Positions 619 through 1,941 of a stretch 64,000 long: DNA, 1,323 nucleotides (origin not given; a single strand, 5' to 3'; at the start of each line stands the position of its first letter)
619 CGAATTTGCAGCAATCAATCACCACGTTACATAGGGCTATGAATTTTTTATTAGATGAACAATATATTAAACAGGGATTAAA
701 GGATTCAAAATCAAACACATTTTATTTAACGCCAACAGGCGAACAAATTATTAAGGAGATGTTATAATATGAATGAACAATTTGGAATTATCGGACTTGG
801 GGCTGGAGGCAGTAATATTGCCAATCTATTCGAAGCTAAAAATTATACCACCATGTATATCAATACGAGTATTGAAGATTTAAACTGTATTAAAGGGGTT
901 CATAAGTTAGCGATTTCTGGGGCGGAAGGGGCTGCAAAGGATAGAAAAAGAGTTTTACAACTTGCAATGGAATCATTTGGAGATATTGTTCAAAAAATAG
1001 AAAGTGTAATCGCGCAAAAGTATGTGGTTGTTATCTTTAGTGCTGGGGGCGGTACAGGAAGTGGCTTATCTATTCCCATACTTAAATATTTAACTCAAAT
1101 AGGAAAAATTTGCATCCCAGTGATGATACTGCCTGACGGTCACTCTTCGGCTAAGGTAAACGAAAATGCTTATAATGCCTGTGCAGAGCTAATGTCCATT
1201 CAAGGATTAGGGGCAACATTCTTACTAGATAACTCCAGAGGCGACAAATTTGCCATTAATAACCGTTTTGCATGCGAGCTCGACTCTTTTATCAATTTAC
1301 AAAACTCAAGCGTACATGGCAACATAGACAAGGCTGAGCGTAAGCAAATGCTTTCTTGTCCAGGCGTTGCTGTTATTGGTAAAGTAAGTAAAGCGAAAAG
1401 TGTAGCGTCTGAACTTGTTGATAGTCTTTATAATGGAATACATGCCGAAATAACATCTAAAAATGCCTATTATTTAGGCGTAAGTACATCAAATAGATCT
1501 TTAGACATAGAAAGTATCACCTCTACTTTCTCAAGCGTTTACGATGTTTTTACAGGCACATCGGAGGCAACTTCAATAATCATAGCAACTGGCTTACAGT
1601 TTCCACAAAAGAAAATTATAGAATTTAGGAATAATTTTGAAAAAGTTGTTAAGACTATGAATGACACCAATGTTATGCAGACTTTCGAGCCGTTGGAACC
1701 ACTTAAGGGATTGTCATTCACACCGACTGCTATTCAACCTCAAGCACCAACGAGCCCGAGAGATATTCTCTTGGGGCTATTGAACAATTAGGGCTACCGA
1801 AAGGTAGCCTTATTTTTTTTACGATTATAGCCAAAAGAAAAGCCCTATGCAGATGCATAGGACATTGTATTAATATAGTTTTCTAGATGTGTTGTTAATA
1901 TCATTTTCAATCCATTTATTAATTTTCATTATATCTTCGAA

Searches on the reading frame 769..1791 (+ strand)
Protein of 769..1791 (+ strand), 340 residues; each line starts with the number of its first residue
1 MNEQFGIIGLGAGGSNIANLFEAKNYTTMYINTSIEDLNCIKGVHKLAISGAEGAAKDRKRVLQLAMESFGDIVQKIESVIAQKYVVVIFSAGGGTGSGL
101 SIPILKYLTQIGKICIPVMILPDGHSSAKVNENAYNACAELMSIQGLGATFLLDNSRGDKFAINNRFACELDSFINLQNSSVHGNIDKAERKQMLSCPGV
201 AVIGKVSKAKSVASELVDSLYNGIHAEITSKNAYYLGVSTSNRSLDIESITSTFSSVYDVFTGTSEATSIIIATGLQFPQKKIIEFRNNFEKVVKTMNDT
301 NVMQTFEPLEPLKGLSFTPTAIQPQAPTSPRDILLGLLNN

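Call 36: find_encoding_contigs(protein=window:769-1791:+, flank=10000, max_places=4)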
Protein window:769-1791:+ (340 aa): 24 contigs read that carry it; 4 places shown.
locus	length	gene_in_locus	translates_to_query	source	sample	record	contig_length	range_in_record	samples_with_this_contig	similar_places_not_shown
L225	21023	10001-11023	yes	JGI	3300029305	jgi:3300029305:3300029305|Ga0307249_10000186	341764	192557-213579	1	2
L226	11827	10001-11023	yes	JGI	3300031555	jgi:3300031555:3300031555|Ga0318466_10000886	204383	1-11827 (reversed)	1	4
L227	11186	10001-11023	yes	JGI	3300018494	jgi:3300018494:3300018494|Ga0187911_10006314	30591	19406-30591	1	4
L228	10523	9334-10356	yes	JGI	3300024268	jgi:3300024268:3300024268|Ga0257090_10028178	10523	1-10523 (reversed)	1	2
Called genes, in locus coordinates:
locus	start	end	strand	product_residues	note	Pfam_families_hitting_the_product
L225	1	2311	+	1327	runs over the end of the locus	-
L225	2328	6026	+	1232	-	-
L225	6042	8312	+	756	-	PF05895:DUF859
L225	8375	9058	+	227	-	-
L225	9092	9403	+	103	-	-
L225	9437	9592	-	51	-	PF07878:RHH_5 (weak)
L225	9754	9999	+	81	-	-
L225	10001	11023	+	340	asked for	PF00091:Tubulin, PF13809:Tubulin_2 (weak), PF22340:TubZ_C_3 (faint)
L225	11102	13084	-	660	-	PF00239:Resolvase, PF07508:Recombinase, PF13408:Zn_ribbon_recom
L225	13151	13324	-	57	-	-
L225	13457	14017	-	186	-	PF07486:Hydrolase_2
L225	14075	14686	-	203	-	-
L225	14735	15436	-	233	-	-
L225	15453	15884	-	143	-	PF22769:DCD (weak), PF00692:dUTPase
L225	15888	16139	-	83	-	-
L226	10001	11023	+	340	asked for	PF00091:Tubulin, PF13809:Tubulin_2 (weak), PF22340:TubZ_C_3 (faint)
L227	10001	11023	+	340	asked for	PF00091:Tubulin, PF13809:Tubulin_2 (weak), PF22340:TubZ_C_3 (faint)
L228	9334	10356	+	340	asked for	PF00091:Tubulin, PF13809:Tubulin_2 (weak), PF22340:TubZ_C_3 (faint)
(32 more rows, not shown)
